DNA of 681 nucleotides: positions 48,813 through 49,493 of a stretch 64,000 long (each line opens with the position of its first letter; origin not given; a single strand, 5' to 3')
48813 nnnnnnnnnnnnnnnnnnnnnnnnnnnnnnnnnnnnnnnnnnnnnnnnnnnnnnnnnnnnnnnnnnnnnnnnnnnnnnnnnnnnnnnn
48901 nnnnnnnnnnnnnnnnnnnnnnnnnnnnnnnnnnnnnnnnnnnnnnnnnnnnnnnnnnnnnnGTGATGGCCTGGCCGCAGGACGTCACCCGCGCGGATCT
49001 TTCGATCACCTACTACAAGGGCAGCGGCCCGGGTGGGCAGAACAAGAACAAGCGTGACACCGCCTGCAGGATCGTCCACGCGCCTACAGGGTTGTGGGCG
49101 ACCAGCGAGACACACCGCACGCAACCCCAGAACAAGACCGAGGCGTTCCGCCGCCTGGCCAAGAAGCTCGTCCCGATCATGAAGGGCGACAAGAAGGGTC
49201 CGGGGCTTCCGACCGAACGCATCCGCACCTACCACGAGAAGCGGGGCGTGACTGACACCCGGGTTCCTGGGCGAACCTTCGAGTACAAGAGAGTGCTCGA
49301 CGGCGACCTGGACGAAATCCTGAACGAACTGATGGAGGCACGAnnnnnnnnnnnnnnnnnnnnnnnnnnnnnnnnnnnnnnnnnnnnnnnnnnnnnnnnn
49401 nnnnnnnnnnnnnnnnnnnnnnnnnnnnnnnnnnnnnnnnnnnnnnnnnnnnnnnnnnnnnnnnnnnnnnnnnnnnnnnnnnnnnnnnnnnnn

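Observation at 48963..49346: Phage-encoded ArfB-like stand-alone GGQ release-factor domain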

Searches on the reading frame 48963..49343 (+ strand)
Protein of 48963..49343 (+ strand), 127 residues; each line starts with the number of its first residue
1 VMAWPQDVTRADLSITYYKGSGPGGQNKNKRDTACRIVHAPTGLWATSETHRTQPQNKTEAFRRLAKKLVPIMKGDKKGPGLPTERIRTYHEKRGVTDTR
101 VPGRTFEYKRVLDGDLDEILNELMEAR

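Call 3: search_protein_families(library=pfam, proteins=[window:48963-49343:+], max_evalue=1)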
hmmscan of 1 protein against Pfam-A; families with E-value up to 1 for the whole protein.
window:48963-49343:+ (127 aa): 3 families
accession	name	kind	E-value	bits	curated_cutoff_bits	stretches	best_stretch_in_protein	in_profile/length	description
PF00472.26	RF-1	-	1.8e-19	70.2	35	1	7-86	6-85/116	RF-1 domain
PF02815.25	MIR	-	0.023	15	25.6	1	26-71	131-172/185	MIR domain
PF12221.13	HflK_N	-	0.068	13.6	22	0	45-75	14-43/44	Bacterial membrane protein N terminal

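Call 4: search_protein_families(library=ncbifam, proteins=[window:48963-49343:+], max_evalue=1)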
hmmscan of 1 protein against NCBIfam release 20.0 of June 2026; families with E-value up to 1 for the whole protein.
window:48963-49343:+ (127 aa): 5 families
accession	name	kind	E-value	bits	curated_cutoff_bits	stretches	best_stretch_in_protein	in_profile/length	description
NF001859.2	PRK00591.1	equivalog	4.7e-22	78.5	400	1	7-125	210-340/347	peptide chain release factor 1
TIGR00020.2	prfB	exception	3.7e-21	75.5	370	1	7-124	223-352/353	peptide chain release factor 2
TIGR00019.1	prfA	equivalog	2.1e-20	73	423.25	1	7-125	218-348/361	peptide chain release factor 1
TIGR03072.1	release_prfH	equivalog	7.6e-13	48.4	166.65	1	5-71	100-166/200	peptide chain release factor H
NF006718.0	PRK09256.1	equivalog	2.1e-08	33.9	100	2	8-37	12-41/140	alternative ribosome rescue aminoacyl-tRNA hydrolase ArfB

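Call 5: search_protein_families(library=phrogs, proteins=[window:48963-49343:+], max_evalue=1)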
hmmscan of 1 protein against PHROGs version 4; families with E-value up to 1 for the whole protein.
window:48963-49343:+ (127 aa): 5 families
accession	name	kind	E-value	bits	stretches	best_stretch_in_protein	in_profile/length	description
phrog_19918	-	unknown function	3.1e-16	60.6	1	7-125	214-344/355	-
phrog_3122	-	other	1.2e-15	58.8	1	8-67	27-86/136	RF-1 domain peptide chain release factor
phrog_20323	-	other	1.9e-09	38.3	1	12-69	6-62/73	RF-1 domain peptide chain release factor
phrog_35727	-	unknown function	0.018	15.8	1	16-77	11-73/162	-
phrog_32571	-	unknown function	0.25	12.3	1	8-69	59-116/136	-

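Call 6: search_solved_structures(query=window:48963-49343:+, max_evalue=1, show_alignments=3)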
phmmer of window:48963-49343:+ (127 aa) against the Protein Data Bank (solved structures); distinct sequences matched with E-value up to 1: 58.
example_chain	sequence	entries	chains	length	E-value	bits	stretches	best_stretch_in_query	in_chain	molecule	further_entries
2fvo_A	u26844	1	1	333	3.1e-18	69.3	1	9-125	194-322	Peptide chain release factor 1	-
1rq0_A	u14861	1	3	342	3.3e-18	69.2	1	9-125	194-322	Peptide chain release factor 1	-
4v4r_AY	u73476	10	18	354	2.5e-13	53.5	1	12-125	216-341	Peptide chain release factor 1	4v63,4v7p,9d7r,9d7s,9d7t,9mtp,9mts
1zbt_A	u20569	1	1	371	3.8e-13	52.9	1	8-123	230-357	Peptide chain release factor 1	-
9mtq_1w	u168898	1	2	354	1.3e-12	51.2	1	12-125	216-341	Peptide chain release factor 1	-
9mtr_1w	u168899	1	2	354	1.3e-12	51.2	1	12-125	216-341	Peptide chain release factor 1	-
5o2r_v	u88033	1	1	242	2.6e-12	50.2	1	6-124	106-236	Peptide chain release factor RF1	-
6orl_A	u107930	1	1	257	3.2e-12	49.9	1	6-124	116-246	Peptide chain release factor 1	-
6osk_A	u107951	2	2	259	3.2e-12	49.9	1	6-124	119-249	Peptide chain release factor 1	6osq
2b3t_B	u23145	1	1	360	5.9e-12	49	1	6-124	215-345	Peptide chain release factor 1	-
1gqe_A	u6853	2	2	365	6e-12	49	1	7-122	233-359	RELEASE FACTOR 2 | peptide chain release factor RF-2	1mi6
6gxn_v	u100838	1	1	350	7.4e-12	48.7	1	6-124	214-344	Peptide chain release factor RF1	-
5j30_QY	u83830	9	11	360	7.9e-12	48.6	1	6-124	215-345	Peptide chain release factor 1 | Peptide chain release factor RF1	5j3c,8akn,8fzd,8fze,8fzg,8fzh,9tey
7m5d_A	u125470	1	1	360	8e-12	48.6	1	6-124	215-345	Peptide chain release factor 1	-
6dnc_MA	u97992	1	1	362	8.1e-12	48.6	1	6-124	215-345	Peptide chain release factor 1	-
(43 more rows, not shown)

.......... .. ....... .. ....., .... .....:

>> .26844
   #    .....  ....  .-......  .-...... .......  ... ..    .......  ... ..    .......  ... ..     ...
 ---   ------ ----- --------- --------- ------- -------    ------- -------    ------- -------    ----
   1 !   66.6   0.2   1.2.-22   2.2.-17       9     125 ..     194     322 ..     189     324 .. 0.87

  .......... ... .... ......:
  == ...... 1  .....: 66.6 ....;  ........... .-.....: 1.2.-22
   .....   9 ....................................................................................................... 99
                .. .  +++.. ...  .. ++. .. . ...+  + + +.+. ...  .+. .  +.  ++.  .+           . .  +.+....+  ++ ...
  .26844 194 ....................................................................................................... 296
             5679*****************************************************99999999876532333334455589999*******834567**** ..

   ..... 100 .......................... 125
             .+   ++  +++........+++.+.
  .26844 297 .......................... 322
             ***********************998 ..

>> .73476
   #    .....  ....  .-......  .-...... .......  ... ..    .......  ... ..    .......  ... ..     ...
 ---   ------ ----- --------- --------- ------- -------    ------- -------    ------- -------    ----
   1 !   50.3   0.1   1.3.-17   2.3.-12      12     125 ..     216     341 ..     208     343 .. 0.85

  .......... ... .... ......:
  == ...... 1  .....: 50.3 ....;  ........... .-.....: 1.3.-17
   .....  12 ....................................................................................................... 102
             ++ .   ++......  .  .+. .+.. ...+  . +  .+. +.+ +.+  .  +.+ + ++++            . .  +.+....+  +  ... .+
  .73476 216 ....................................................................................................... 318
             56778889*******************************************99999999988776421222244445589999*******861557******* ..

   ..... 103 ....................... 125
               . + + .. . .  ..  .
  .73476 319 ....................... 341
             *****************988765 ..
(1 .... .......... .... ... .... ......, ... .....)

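Call 13: search_dna_similar(query=window:48963-49343:+, collection=phages, mode=protein, max_rows=40, max_evalue=0.001)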
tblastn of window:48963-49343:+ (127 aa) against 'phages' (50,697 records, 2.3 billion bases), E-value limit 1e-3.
Records with a match: 263; places in all: 263; records where one place covers at least 80% of the query: 50.
Best place of each record, by identity: <60% 263.
By first word of the organism name: Mycobacterium 206; Bacteriophage 22; Listeria 12; uncultured 7; Acinetobacter 4; Staphylococcus 4; Salmonella 3; Enterococcus 2; Pseudomonas 1; Escherichia 1; and 1 more.
By host as written in the record: Mycobacterium smegmatis mc2 155 158; - 37; Mycobacterium smegmatis mc#155 23; Listeria monocytogenes 12; Mycobacterium sp. 6; Staphylococcus aureus 4; Mycobacterium smegmatis mc2155 4; Mycobacterium smegmatius mc2 155 3; and 12 more.
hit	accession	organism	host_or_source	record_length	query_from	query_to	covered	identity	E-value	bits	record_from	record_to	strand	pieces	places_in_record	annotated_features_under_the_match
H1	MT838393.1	Bacteriophage sp.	human fecal samples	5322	8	126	94%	35.9%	5e-16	78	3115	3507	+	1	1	record has no annotation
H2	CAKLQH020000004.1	Acinetobacter phage MD-2021a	not known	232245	7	123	92%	36.4%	2e-16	79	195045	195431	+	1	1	prfA: peptide chain release factor 1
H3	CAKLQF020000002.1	Acinetobacter phage MD-2021a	not known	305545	7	123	92%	36.4%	2e-16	79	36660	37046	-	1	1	prfA: peptide chain release factor 1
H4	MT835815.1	Bacteriophage sp.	human fecal samples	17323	12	126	91%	36.7%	7e-15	75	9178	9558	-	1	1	record has no annotation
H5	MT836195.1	Bacteriophage sp.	human fecal samples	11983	8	126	94%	34.4%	2e-15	76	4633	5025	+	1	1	record has no annotation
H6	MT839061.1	Bacteriophage sp.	human fecal samples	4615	7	121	91%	35.4%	1e-10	62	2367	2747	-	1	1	record has no annotation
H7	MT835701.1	Bacteriophage sp.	human fecal samples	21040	7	125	94%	33.6%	2e-11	65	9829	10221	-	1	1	record has no annotation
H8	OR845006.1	Staphylococcus phage SA 1306 Kay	Staphylococcus aureus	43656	7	123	92%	34.1%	2e-13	71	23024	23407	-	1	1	record has no annotation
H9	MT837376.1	Bacteriophage sp.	human fecal samples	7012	11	126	91%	34.4%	3e-15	76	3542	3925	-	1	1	record has no annotation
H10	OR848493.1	Listeria phage LM 4-14-1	Listeria monocytogenes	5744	7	127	95%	32.8%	2e-14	73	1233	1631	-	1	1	record has no annotation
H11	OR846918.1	Listeria phage LM 4-11-1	Listeria monocytogenes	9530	7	127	95%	32.8%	2e-14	73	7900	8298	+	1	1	record has no annotation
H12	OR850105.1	Staphylococcus phage SA 1298 Kay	Staphylococcus aureus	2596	7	123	92%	33.3%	1e-12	68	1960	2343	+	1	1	record has no annotation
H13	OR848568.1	Listeria phage LM 4-14-1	Listeria monocytogenes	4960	7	127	95%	32.1%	8e-14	72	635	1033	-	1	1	record has no annotation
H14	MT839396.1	Bacteriophage sp.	human fecal samples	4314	7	124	93%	32.8%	3e-11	64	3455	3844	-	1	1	record has no annotation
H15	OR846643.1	Enterococcus phage Efs 1-1-1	Enterococcus faecalis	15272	12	127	91%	33.3%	2e-12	68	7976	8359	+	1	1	record has no annotation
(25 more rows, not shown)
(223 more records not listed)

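Call 14: find_homologous_proteins(query=window:48963-49343:+)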
Query window:48963-49343:+ (127 aa): 375 proteins with E <= 0.001 among 383 candidates; the best 120 are listed.
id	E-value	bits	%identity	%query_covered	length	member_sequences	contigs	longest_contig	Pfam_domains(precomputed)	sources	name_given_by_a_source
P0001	1.9e-80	285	100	99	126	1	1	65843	PF00472.27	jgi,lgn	-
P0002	9.4e-40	154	60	98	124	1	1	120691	PF00472.27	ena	-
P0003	3.0e-38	149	58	97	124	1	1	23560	PF00472.27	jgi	jgi:peptide chain release factor 1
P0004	1.3e-37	147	56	99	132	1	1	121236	PF00472.27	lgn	-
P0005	5.1e-37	145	57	96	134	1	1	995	PF00472.27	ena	-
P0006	1.1e-36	144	57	95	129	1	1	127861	PF00472.27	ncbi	-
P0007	1.1e-36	144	56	95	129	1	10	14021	PF00472.27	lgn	-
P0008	4.0e-36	142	57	98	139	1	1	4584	PF00472.27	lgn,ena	-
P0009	5.6e-36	141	57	98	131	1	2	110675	PF00472.27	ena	-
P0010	1.3e-35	140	53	98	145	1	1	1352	PF00472.27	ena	-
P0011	5.7e-35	138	56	96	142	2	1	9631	PF00472.27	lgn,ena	-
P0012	6.7e-35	138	55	96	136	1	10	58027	PF00472.27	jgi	jgi:peptide chain release factor 1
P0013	7.9e-35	138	53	96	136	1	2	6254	PF00472.27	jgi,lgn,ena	-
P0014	1.3e-34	137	54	99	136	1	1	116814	PF00472.27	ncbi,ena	-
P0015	1.3e-34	137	55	97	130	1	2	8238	PF00472.27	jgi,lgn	-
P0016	2.8e-34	136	52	97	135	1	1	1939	PF00472.27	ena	-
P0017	6.7e-34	135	55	96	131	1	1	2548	PF00472.27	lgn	-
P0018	7.9e-34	134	56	83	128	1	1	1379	PF00472.27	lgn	-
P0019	1.6e-33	133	50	100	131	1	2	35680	PF00472.27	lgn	-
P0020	2.3e-33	133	55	96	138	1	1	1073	PF00472.27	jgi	jgi:protein subunit release factor A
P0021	3.0e-33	132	56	94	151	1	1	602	PF00472.27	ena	-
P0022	3.4e-33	132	52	92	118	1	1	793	PF00472.27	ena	-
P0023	4.1e-33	132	54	92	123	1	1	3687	PF00472.27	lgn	-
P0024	5.2e-33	132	52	98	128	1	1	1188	PF00472.27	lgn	-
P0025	5.9e-33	132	48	96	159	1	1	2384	PF00472.27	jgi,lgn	jgi:protein subunit release factor A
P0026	7.0e-33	131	55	96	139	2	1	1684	PF00472.27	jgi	-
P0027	1.5e-32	130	51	98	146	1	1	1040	PF00472.27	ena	-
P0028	1.7e-32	130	56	97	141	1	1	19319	PF00472.27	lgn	-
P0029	3.5e-32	129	57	93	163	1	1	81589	PF00472.27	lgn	-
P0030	4.2e-32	129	52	97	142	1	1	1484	PF00472.27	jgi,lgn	-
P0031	5.7e-32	128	55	96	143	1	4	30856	PF00472.27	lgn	-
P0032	6.0e-32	128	57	90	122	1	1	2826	PF00472.27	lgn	-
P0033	6.0e-32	128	52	97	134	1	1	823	PF00472.27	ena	-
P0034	9.5e-32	128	55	97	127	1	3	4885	PF00472.27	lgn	-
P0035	1.1e-31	127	54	95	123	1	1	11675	PF00472.27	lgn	-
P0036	1.9e-31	127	50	97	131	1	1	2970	PF00472.27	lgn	-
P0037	2.2e-31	126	49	98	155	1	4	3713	PF00472.27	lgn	-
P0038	3.7e-31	126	54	93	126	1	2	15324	PF00472.27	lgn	-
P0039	4.3e-31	126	53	93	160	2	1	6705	PF00472.27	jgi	jgi:peptide chain release factor 1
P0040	8.1e-31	125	55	95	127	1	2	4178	PF00472.27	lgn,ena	-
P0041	9.0e-31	124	54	93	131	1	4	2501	PF00472.27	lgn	-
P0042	2.2e-30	123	50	98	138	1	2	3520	PF00472.27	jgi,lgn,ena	-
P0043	7.6e-30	121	56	94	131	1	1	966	PF00472.27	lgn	-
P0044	1.1e-29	121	46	96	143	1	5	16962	PF00472.27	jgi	jgi:protein subunit release factor A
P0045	1.4e-29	121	52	98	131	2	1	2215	PF00472.27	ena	-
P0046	1.5e-29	121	49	96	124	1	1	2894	PF00472.27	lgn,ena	-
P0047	1.5e-29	121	54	91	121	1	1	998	PF00472.27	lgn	-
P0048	1.6e-29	120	52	96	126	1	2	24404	PF00472.27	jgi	jgi:peptide chain release factor 1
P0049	1.7e-29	120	52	91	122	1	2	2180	PF00472.27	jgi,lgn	jgi:protein subunit release factor A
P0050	1.9e-29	120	50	96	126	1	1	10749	PF00472.27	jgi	jgi:peptide chain release factor 1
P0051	4.1e-29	119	54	96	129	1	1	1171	PF00472.27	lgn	-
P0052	6.6e-29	118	48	92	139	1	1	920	PF00472.27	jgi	jgi:peptide chain release factor 1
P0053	1.6e-28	117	55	91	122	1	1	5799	PF00472.27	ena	-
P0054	2.7e-28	116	48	94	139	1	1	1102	PF00472.27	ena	-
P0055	1.0e-27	115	50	93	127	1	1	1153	PF00472.27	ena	-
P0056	2.1e-27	114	50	98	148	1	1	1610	PF00472.27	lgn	-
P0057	3.8e-27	113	52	90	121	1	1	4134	PF00472.27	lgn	-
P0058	2.2e-26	110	53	91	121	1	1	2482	PF00472.27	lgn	-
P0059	2.0e-25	107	47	97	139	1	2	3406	PF00472.27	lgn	-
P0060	8.2e-25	105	48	98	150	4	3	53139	PF00472.27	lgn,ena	-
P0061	2.3e-24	104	48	93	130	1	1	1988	PF00472.27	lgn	-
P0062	8.4e-21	92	45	87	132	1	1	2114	PF00472.27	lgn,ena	-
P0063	1.0e-20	92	41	93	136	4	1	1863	PF00472.27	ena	-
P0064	1.2e-19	89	41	91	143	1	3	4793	PF00472.27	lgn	-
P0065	8.0e-19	86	40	91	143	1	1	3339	PF00472.27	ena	-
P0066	7.9e-18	83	60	49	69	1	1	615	PF00472.27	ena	-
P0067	4.5e-17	80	48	80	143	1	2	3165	PF00472.27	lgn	-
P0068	1.0e-16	79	41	86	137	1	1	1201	PF00472.27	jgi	jgi:protein subunit release factor B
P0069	1.1e-16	79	42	92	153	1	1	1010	PF00472.27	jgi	-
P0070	2.3e-16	78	43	85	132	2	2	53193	PF00472.27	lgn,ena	-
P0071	4.9e-16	77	38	93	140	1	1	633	PF00472.27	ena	-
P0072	7.4e-16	76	42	92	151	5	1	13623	PF00472.27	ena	-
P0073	7.8e-16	76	43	92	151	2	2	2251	PF00472.27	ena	-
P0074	1.7e-15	75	40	91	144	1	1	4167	PF00472.27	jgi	jgi:protein subunit release factor A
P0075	2.0e-15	75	42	88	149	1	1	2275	PF00472.27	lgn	-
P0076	2.7e-15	74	42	91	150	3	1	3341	PF00472.27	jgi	-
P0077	5.3e-15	74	38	91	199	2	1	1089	PF03462.24,PF00472.27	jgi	-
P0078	7.9e-15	73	41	92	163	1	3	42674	PF00472.27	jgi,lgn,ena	-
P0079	4.2e-14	71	37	97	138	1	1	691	PF00472.27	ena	-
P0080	6.4e-14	70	41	89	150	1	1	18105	PF00472.27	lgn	-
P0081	8.1e-14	70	38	89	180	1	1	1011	PF03462.24,PF00472.27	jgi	-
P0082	8.2e-14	70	38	91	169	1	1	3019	PF00472.27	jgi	jgi:peptide chain release factor 1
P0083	1.2e-13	69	38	87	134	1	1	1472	PF00472.27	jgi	jgi:peptide chain release factor 1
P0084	1.3e-13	69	39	91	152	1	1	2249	PF00472.27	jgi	-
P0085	1.4e-13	69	39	85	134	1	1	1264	PF00472.27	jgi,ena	-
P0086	1.4e-13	69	39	91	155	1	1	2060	PF00472.27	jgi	-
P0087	1.9e-13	68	34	99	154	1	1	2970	PF00472.27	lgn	-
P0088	1.9e-13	68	38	91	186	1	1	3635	PF03462.24,PF00472.27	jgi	jgi:peptide chain release factor 1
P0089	1.9e-13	68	34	94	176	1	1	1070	PF03462.24,PF00472.27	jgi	jgi:peptide chain release factor 1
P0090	2.0e-13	68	38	91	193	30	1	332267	PF03462.24,PF00472.27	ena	-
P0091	2.1e-13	68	37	91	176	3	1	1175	PF03462.24,PF00472.27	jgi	jgi:peptide chain release factor 1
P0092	2.4e-13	68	38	91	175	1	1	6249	PF00472.27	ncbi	-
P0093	2.6e-13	68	39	91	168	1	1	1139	PF00472.27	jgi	jgi:peptide chain release factor 1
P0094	2.7e-13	68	44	48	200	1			PF03462.24,PF00472.27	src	-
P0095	2.9e-13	68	37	91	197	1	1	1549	PF03462.24,PF00472.27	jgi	jgi:peptide chain release factor 1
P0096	3.2e-13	68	38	89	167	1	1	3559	PF00472.27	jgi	jgi:peptide chain release factor 1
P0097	4.0e-13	67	37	91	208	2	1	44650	PF03462.24,PF00472.27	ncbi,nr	ncbi:MAG TPA: peptide chain release factor-like protein, partial [Mycobacteriales bacterium]|nr:pept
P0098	4.0e-13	67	38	89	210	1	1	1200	PF03462.24,PF00472.27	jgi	jgi:peptide chain release factor 1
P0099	4.2e-13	67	37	91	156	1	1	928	PF00472.27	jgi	jgi:peptide chain release factor 1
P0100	4.2e-13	67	37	91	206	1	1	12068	PF03462.24,PF00472.27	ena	-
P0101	4.5e-13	67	37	91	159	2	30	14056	PF00472.27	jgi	jgi:protein subunit release factor A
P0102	4.7e-13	67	40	86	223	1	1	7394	PF03462.24,PF00472.27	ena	-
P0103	5.0e-13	67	38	91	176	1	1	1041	PF03462.24,PF00472.27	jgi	jgi:peptide chain release factor 1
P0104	5.0e-13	67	36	91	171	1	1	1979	PF00472.27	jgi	-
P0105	5.2e-13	67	38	89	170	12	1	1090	PF00472.27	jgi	jgi:peptide chain release factor 1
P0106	5.2e-13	67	38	91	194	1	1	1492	PF03462.24,PF00472.27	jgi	jgi:peptide chain release factor 1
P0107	5.9e-13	67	38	91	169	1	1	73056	PF00472.27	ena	-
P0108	5.9e-13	67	36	91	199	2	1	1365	PF03462.24,PF00472.27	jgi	jgi:peptide chain release factor 1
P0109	5.9e-13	67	36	86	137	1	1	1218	PF00472.27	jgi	jgi:peptide chain release factor 1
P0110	6.5e-13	67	36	91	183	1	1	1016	PF03462.24,PF00472.27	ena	-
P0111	7.4e-13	67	35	88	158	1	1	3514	PF00472.27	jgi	jgi:peptide chain release factor 1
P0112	7.8e-13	66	36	91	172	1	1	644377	PF03462.24,PF00472.27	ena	-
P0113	8.0e-13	66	36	91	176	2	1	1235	PF03462.24,PF00472.27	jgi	jgi:peptide chain release factor 1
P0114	9.2e-13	66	36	91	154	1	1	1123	PF00472.27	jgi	jgi:peptide chain release factor 1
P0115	9.7e-13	66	37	91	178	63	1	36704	PF00472.27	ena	-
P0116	1.0e-12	66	36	91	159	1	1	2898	PF00472.27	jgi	jgi:peptide chain release factor 1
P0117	1.0e-12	66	40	86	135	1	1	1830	PF00472.27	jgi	-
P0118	1.1e-12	66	38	91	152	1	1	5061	PF00472.27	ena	-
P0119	1.1e-12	66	37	91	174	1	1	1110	PF03462.24,PF00472.27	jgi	-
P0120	1.2e-12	66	40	87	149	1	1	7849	PF00472.27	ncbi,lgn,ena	-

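Call 15: find_encoding_contigs(protein=P0001, flank=6000, max_places=3)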
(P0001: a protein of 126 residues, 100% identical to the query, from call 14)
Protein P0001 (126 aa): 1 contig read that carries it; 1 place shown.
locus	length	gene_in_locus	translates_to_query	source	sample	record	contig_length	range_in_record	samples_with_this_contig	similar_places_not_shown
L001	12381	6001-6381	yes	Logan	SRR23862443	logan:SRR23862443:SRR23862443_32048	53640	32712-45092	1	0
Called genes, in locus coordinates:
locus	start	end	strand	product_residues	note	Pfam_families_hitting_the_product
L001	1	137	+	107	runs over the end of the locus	-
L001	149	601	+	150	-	-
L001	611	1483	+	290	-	-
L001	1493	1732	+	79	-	-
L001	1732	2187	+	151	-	-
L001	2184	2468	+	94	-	-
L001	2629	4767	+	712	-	PF13155:Toprim_2, PF13662:Toprim_4 (weak)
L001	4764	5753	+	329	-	PF09414:RNA_ligase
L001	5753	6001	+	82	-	-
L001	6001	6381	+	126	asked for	PF00472:RF-1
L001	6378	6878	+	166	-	-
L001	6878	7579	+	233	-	-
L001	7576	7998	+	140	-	-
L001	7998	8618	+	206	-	PF01503:PRA-PH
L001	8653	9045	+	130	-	-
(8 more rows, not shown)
